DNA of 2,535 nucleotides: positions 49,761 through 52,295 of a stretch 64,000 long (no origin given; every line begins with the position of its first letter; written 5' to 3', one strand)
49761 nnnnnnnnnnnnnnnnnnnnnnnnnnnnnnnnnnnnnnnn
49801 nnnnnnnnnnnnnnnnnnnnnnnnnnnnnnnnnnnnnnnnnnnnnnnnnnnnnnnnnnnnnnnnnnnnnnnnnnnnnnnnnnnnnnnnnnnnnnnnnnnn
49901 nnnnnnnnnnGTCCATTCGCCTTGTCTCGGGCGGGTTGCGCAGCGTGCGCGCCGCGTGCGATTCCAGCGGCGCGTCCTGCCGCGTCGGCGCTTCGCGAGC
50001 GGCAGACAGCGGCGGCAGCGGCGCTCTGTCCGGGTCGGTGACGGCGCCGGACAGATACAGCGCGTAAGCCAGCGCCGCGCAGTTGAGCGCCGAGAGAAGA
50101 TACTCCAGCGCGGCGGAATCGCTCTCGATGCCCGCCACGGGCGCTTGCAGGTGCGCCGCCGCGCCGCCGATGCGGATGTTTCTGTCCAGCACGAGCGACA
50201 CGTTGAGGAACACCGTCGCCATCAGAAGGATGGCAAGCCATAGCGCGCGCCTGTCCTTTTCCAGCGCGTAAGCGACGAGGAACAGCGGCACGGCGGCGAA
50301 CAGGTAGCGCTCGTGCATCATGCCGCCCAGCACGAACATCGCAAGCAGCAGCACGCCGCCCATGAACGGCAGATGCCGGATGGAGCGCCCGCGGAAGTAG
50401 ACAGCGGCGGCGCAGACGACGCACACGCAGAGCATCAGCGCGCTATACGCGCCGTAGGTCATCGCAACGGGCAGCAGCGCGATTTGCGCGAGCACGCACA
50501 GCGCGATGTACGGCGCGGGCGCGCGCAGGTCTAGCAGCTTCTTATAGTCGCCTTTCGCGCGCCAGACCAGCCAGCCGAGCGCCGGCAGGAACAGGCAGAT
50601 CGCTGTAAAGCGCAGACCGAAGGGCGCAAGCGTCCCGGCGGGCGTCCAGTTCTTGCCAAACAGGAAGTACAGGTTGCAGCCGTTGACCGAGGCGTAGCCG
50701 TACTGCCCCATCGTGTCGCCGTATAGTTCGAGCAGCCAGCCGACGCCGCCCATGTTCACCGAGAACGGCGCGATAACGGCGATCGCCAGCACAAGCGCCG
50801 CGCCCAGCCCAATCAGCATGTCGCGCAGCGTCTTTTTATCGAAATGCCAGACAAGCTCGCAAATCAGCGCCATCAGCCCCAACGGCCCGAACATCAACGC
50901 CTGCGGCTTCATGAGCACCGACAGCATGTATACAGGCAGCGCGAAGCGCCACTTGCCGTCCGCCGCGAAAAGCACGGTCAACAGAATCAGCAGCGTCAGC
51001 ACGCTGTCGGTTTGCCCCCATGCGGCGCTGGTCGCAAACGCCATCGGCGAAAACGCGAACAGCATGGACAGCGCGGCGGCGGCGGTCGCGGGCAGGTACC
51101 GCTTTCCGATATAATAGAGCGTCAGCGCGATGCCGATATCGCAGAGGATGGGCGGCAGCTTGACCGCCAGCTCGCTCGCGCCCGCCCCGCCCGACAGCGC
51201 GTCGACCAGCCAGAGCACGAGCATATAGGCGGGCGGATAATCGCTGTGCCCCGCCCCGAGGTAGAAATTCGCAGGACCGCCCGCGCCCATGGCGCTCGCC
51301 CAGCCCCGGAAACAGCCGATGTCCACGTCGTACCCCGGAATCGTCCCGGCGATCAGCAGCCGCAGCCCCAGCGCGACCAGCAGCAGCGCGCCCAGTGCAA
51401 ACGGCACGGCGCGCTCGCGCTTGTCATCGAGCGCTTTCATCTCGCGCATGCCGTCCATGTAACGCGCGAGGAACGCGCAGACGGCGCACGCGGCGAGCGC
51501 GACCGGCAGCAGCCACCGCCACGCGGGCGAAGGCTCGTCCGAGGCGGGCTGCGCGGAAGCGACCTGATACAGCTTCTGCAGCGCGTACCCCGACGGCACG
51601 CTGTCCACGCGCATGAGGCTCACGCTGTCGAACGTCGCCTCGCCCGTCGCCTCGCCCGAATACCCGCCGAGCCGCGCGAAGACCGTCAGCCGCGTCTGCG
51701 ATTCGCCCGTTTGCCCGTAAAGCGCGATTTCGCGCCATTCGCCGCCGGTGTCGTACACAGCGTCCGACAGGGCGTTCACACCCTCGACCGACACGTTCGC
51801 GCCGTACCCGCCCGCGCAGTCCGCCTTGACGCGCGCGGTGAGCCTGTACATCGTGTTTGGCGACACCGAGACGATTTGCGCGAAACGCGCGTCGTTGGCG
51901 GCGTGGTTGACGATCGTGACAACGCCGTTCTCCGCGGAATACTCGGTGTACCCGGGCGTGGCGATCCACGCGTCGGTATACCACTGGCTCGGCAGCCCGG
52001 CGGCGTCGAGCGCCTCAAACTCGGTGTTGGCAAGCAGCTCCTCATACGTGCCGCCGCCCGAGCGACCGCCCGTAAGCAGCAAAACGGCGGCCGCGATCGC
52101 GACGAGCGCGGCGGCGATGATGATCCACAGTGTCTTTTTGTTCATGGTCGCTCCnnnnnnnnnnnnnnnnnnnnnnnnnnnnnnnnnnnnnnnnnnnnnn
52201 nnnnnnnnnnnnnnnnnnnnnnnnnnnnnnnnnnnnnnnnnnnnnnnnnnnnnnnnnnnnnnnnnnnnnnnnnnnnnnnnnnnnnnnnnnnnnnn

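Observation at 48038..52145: Giant chimeric glycosyltransferase: two GT-C-like membrane modules and two carbohydrate-binding-like modules on one reading unit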

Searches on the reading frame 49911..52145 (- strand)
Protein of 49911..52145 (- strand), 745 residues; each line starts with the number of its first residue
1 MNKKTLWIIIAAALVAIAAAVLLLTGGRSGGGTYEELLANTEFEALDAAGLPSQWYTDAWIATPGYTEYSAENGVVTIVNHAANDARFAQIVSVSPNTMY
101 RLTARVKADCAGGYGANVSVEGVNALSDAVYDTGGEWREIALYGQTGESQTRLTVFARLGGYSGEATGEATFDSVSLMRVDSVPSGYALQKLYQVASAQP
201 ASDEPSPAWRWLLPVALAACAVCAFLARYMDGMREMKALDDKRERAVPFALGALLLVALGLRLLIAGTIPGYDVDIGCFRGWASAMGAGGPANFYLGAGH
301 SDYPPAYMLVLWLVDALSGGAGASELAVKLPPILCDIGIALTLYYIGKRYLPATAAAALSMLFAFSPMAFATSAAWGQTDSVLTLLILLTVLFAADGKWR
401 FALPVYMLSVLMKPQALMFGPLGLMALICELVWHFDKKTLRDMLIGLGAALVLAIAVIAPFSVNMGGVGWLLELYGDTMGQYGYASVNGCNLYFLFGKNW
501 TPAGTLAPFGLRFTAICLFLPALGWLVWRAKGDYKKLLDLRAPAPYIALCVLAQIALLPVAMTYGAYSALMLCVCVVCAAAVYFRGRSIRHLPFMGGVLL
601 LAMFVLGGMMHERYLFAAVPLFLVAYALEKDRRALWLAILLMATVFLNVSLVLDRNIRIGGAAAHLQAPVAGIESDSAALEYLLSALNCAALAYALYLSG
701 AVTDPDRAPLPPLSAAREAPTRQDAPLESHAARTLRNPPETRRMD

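Call 29: predict_structure(alignment_id=A3)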
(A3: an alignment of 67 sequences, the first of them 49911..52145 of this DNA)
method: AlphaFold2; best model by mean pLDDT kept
length: 745 residues; sequences in the alignment: 67
mean_pLDDT: 89.8   pTM: 0.83
mean pLDDT of the five models: 89.8, 88.8, 88.6, 88.3, 87.4
residues with pLDDT >= 90: 527; 70-90: 156; 50-70: 50; < 50: 12
segments of 3 or more residues with pLDDT < 50: 25-32
pLDDT, mean of each block of 10 residues (from residue 1): 69 80 48 77 96 94 91 98 95 94 98 93 89 97 94 95 87 97 91 70 81 97 94 78 92 98 96 91 93 84 94 93 92 98 97 96 97 92 97 97 98 93 95 95 98 97 88 82 85 96 92 96 89 80 79 89 93 94 93 97 93 94 96 96 97 93 89 94 98 97 83 58 60 75 52
secondary structure, 60 per line:
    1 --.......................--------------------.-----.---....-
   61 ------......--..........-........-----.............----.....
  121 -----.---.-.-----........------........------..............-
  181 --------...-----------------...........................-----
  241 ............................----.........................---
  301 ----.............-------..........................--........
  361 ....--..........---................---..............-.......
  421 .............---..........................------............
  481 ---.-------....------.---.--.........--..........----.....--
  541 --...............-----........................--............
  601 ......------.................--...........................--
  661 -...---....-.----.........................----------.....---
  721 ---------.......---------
elements in order (helices of 4 or more, strands of 3 or more residues): H3-25 E56-59 E67-72 E75-84 E86-93 E99-111 E116-120 E138-145 E152-159 E166-179 E189-191 H209-235 H241-268 H273-297 H305-317 H325-350 H353-364 H367-376 H380-395 H399-412 H414-433 H437-462 H469-480 H492-495 H509-517 H520-529 H534-538 H543-557 H564-586 H589-606 H613-629 H632-658 H678-702 H713-717 H730-736

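Call 33: fold_search(model_id=the predicted structure, library=pdb)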
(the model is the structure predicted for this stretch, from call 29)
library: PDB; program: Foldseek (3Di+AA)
matches with E <= 10: 774; with E <= 0.001: 20
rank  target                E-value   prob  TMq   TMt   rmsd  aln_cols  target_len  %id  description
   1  4d0q                  1.7e-06  1.00  0.17  0.71   3.7       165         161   18  Hyaluronan Binding Module of the Streptococcal Pneumoniae Hyaluronate Lyase (released 2014-08-06)
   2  6snh_X                2.3e-05  1.00  0.37  0.55   9.4       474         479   14  Cryo-EM structure of yeast ALG6 in complex with 6AG9 Fab and Dol25-P-Glc (released 2020-03-11)
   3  1gui_A                1.6e-04  1.00  0.15  0.62   5.5       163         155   16  CBM4 structure and function (released 2002-09-26)
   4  4w8j                  2.6e-04  1.00  0.13  0.10   4.1       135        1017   18  Structure of the full-length insecticidal protein Cry1Ac reveals intriguing details of toxin packaging into in vivo form (released 2014-09-17)
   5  2zex_A                2.7e-04  1.00  0.16  0.68   4.3       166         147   17  Family 16 carbohydrate binding module (released 2008-03-04)
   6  8iq9_B                2.9e-04  1.00  0.16  0.21   3.8       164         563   16  Crystal structure of trimeric K2-2 TSP in complex with tetrasaccharide and octasaccharide (released 2024-02-21)
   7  8iq5_A                3.7e-04  1.00  0.16  0.21   3.8       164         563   16  Crystal structure of trimeric K2-2 TSP (released 2024-02-21)
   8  8iqe_A                4.6e-04  1.00  0.16  0.21   3.8       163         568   16  Crystal structure of tetrameric K2-2 TSP (released 2024-02-21)
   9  2zew_B                5.2e-04  1.00  0.15  0.66   4.5       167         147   18  Family 16 Cabohydrate Binding Domain Module 1 (released 2008-03-04)
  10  8xmz_A                6.4e-04  1.00  0.15  0.66   4.2       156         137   21  Crystal structure of a novel porphyran-binding carbohydrate binding module (released 2024-01-17)
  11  9qxq                  6.6e-04  1.00  0.14  0.10   4.2       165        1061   15  native structure of full-length pesticidal protein Cry1Ca18 at pH9, from crystals formed in vivo (released 2026-02-11)
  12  2zey_B                7.2e-04  1.00  0.15  0.63   5.9       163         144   20  Family 16 carbohydrate binding module (released 2008-03-04)
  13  8iq9_A                7.5e-04  1.00  0.16  0.21   4.4       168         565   16  Crystal structure of trimeric K2-2 TSP in complex with tetrasaccharide and octasaccharide (released 2024-02-21)
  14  9h99                  7.5e-04  1.00  0.14  0.10   4.4       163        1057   15  Native structure of the full-length pesticidal protein Cry1Ca18 at pH7, from crystals formed in vivo (released 2025-11-12)
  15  8iqe_B                7.8e-04  1.00  0.16  0.22   4.0       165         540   14  Crystal structure of tetrameric K2-2 TSP (released 2024-02-21)
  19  9dm5                  9.2e-04  1.00  0.34  0.57   8.2       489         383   16  Product-Bound mannosyltransferase PimE (released 2025-06-25)
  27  9wno_A                2.0e-03  1.00  0.35  0.59  10.3       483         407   14  Cryo-EM structure of Candida glabrata GPI mannosyltransferase I bound to Dol-P-Man (released 2025-12-03)
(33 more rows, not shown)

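Call 64: search_protein_representatives(protein=window:49911-52145:-)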
Query: 745 residues. Proteins with E-value up to 0.001 (for the whole library): 3665; up to 1e-10: 1773; up to 1e-30: 516. The best 150 are listed.
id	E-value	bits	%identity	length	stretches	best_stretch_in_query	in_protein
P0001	0.0e+00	1652.2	100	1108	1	1-745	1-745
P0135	9.4e-185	632.5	48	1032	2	3-705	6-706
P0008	7.3e-182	623.0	48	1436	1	4-743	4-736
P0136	2.7e-162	558.3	47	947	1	2-713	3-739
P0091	1.4e-157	542.7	44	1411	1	4-707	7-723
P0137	2.1e-155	535.5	41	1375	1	10-703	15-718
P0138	3.5e-149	514.9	43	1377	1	5-732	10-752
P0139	2.4e-148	512.2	45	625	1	1-624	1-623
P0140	2.1e-143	495.8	41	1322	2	8-711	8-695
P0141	2.6e-142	492.2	40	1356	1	52-704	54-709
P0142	2.7e-140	485.6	40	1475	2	2-468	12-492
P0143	9.8e-136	470.5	41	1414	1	6-723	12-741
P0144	5.8e-134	464.6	41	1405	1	24-699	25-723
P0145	1.7e-132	459.8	39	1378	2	2-698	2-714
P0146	2.0e-132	459.5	49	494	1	1-488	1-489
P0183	6.2e-87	309.1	35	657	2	16-503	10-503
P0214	4.3e-74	266.7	34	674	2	12-503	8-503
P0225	1.8e-70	254.7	35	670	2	16-529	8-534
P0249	6.2e-65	236.4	32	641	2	28-508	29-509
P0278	1.9e-58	215.0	33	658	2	3-502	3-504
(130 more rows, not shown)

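Call 66: find_encoding_contigs(protein=P0225, flank=8000, max_places=3)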
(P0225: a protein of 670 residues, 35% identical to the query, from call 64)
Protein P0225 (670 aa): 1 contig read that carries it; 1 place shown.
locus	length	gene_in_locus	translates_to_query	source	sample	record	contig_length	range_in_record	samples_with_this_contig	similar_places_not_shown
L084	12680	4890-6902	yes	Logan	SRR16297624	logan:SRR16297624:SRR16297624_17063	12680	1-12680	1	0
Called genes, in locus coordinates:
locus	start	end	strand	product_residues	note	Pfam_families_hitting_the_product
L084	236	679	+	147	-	PF04138:GtrA_DPMS_TM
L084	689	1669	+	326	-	PF00535:Glycos_transf_2, PF13641:Glyco_tranf_2_3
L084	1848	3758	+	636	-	PF13231:PMT_2 (weak)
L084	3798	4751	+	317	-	-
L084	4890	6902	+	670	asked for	PF13231:PMT_2 (weak)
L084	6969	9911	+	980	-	PF13231:PMT_2, PF02366:PMT, PF16192:PMT_4TMC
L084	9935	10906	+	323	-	PF00535:Glycos_transf_2, PF10111:Glyco_tranf_2_2, PF13641:Glyco_tranf_2_3 (weak)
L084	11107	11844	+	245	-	PF13489:Methyltransf_23, PF13847:Methyltransf_31 (weak), PF08241:Methyltransf_11, PF08242:Methyltransf_12 (weak), PF13649:Methyltransf_25 (weak)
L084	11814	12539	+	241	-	PF00535:Glycos_transf_2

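Call 67: find_encoding_contigs(protein=P0183, flank=8000, max_places=2)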
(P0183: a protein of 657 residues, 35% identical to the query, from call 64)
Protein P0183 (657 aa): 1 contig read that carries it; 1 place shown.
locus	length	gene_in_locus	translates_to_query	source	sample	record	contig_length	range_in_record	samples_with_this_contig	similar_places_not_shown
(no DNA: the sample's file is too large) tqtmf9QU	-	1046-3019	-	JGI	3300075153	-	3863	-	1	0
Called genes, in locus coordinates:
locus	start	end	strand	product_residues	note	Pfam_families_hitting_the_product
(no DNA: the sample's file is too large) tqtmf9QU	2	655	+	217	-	?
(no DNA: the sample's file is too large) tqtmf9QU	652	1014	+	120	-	PF02021:UPF0102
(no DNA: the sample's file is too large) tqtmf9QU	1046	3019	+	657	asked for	PF09594:GT87 (weak)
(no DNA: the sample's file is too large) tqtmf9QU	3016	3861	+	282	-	?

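Call 68: find_encoding_contigs(protein=P0278, flank=8000, max_places=2)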
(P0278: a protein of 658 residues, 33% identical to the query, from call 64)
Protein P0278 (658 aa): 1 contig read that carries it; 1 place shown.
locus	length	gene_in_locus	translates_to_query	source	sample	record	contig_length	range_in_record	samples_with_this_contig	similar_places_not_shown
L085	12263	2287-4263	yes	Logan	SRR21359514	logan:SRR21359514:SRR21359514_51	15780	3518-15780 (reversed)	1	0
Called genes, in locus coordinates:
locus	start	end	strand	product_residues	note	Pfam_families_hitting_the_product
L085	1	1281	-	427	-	?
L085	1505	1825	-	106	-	-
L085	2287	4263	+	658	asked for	-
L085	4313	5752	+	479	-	PF13231:PMT_2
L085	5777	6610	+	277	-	PF02018:CBM_4_9 (weak)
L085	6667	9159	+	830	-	PF02366:PMT, PF13231:PMT_2, PF16192:PMT_4TMC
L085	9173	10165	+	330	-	PF00535:Glycos_transf_2, PF10111:Glyco_tranf_2_2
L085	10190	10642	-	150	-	-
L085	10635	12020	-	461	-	PF00202:Aminotran_3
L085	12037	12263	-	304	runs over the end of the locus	PF03706:LPG_synthase_TM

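Call 71: search_protein_families(library=ncbifam, max_evalue=0.00001, proteins=[L084:689-1669:+, L084:9935-10906:+, L085:9173-10165:+])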
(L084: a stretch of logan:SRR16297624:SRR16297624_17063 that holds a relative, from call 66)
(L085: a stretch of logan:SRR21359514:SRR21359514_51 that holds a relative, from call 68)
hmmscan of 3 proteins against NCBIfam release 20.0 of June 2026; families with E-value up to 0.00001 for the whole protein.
L084:689-1669:+ (326 aa): 11 families
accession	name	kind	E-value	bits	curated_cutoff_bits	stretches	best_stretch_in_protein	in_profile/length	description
NF047588.1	GlcsyltransPgfSStrep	equivalog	3.2e-70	236.8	500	1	6-308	3-307/308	glycosyltransferase PgfS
NF007986.1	PRK10714.1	equivalog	2.3e-47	161.5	529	1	6-305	8-310/316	undecaprenyl-phosphate 4-deoxy-4-formamido-L-arabinose transferase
TIGR03937.1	PgaC_IcaA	equivalog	5e-15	55.4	422.3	1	5-131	46-170/407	poly-beta-1,6-N-acetyl-D-glucosamine synthase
NF007482.0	PRK10073.1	equivalog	5.6e-10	38.7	423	1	3-121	5-119/334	glycosyltransferase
NF010496.0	PRK13915.1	equivalog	1.4e-09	37.5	262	1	5-110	32-140/307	glucosyl-3-phosphoglycerate synthase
NF041875.1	EPS_EpsD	equivalog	2.4e-09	37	370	1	6-122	1-114/325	exopolysaccharide biosynthesis glycosyltransferase EpsD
NF047683.1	TeichurnBiosyTuaG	equivalog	2.5e-09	37.2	400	1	4-114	6-113/252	teichuronic acid biosynthesis protein TuaG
NF058614.1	PPMAGASynPpgS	equivalog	4.3e-07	29.6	370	1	8-130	4-119/226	polyprenyl-phospho-N-acetylgalactosaminyl synthase PpgS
TIGR04283.1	glyco_like_mftF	equivalog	5.2e-07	29.5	182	1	6-116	1-101/221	TIGR04283 family arsenosugar biosynthesis glycosyltransferase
TIGR03111.1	glyc2_xrt_Gpos1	hypoth_equivalog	1.8e-06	27.1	363.95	1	6-118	51-163/439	TIGR03111 family XrtG-associated glycosyltransferase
NF041391.1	DPhHxTase_Halo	equivalog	1.9e-06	27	375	1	13-153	4-135/213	dolichyl-phosphate hexose transferase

L084:9935-10906:+ (323 aa): 14 families
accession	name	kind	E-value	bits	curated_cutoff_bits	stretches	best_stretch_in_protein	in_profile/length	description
NF047588.1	GlcsyltransPgfSStrep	equivalog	5.5e-89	298.4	500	1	7-308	3-305/308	glycosyltransferase PgfS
NF007986.1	PRK10714.1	equivalog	4e-57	193.6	529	1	7-307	8-310/316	undecaprenyl-phosphate 4-deoxy-4-formamido-L-arabinose transferase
TIGR03937.1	PgaC_IcaA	equivalog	2.2e-16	59.8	422.3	1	6-98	46-135/407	poly-beta-1,6-N-acetyl-D-glucosamine synthase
NF041875.1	EPS_EpsD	equivalog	7.7e-12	45.2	370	1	8-149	2-144/325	exopolysaccharide biosynthesis glycosyltransferase EpsD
NF007482.0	PRK10073.1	equivalog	7e-11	41.7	423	1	2-111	3-108/334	glycosyltransferase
NF058614.1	PPMAGASynPpgS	equivalog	1.3e-10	41.1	370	1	9-174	4-168/226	polyprenyl-phospho-N-acetylgalactosaminyl synthase PpgS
NF047683.1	TeichurnBiosyTuaG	equivalog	3.4e-10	40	400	1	4-195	5-191/252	teichuronic acid biosynthesis protein TuaG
TIGR04283.1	glyco_like_mftF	equivalog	6.8e-10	38.9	182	1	8-138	2-122/221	TIGR04283 family arsenosugar biosynthesis glycosyltransferase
NF041391.1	DPhHxTase_Halo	equivalog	3.7e-09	35.9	375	1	14-132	4-112/213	dolichyl-phosphate hexose transferase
TIGR04182.1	glyco_TIGR04182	equivalog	1.1e-08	34.9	325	1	8-292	3-284/293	S-layer glycoprotein N-glycosyltransferase AglJ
NF050050.1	ProtGlycPglI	equivalog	2.5e-08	33.6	500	1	7-134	4-129/306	GalNAc(5)-diNAcBac-PP-undecaprenol beta-1,3-glucosyltransferase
NF010496.0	PRK13915.1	equivalog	2.5e-08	33.3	262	1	7-111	33-140/307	glucosyl-3-phosphoglycerate synthase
TIGR04242.1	nodulat_NodC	equivalog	7.3e-07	28.5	550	1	8-115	51-158/395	chitooligosaccharide synthase NodC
TIGR03965.1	mycofact_glyco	equivalog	9.2e-07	28.1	280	1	7-113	76-179/467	mycofactocin biosynthesis glycosyltransferase MftF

L085:9173-10165:+ (330 aa): 15 families
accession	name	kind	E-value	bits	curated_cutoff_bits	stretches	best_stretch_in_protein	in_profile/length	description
NF047588.1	GlcsyltransPgfSStrep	equivalog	8.4e-87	291.2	500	1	7-310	3-306/308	glycosyltransferase PgfS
NF007986.1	PRK10714.1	equivalog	4.1e-52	177.1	529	1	7-309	8-311/316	undecaprenyl-phosphate 4-deoxy-4-formamido-L-arabinose transferase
TIGR03937.1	PgaC_IcaA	equivalog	1.6e-16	60.3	422.3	1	5-115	45-152/407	poly-beta-1,6-N-acetyl-D-glucosamine synthase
NF047683.1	TeichurnBiosyTuaG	equivalog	3.7e-11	43.2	400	1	4-194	5-190/252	teichuronic acid biosynthesis protein TuaG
NF007482.0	PRK10073.1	equivalog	5.4e-11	42.1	423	1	4-106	5-103/334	glycosyltransferase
NF041875.1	EPS_EpsD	equivalog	1.1e-09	38.1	370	1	7-120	1-111/325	exopolysaccharide biosynthesis glycosyltransferase EpsD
NF050050.1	ProtGlycPglI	equivalog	2.5e-09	37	500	1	5-134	2-129/306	GalNAc(5)-diNAcBac-PP-undecaprenol beta-1,3-glucosyltransferase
NF041391.1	DPhHxTase_Halo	equivalog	1.2e-07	30.9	375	1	14-131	4-111/213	dolichyl-phosphate hexose transferase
TIGR04283.1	glyco_like_mftF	equivalog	1.4e-07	31.4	182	1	7-107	1-91/221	TIGR04283 family arsenosugar biosynthesis glycosyltransferase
NF058614.1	PPMAGASynPpgS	equivalog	1.5e-07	31.1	370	1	9-129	4-118/226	polyprenyl-phospho-N-acetylgalactosaminyl synthase PpgS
NF010496.0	PRK13915.1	equivalog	7.1e-07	28.6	262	1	5-110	31-139/307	glucosyl-3-phosphoglycerate synthase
TIGR03965.1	mycofact_glyco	equivalog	2.3e-06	26.8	280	1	6-110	75-176/467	mycofactocin biosynthesis glycosyltransferase MftF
NF045692.1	OglycostaseCruG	equivalog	3.9e-06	26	600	1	6-120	42-160/386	2'-O-glycosyltransferase CruG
TIGR04242.1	nodulat_NodC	equivalog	4.4e-06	25.9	550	1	7-110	50-153/395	chitooligosaccharide synthase NodC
TIGR04182.1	glyco_TIGR04182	equivalog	9.5e-06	25.2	325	0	7-137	2-122/293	S-layer glycoprotein N-glycosyltransferase AglJ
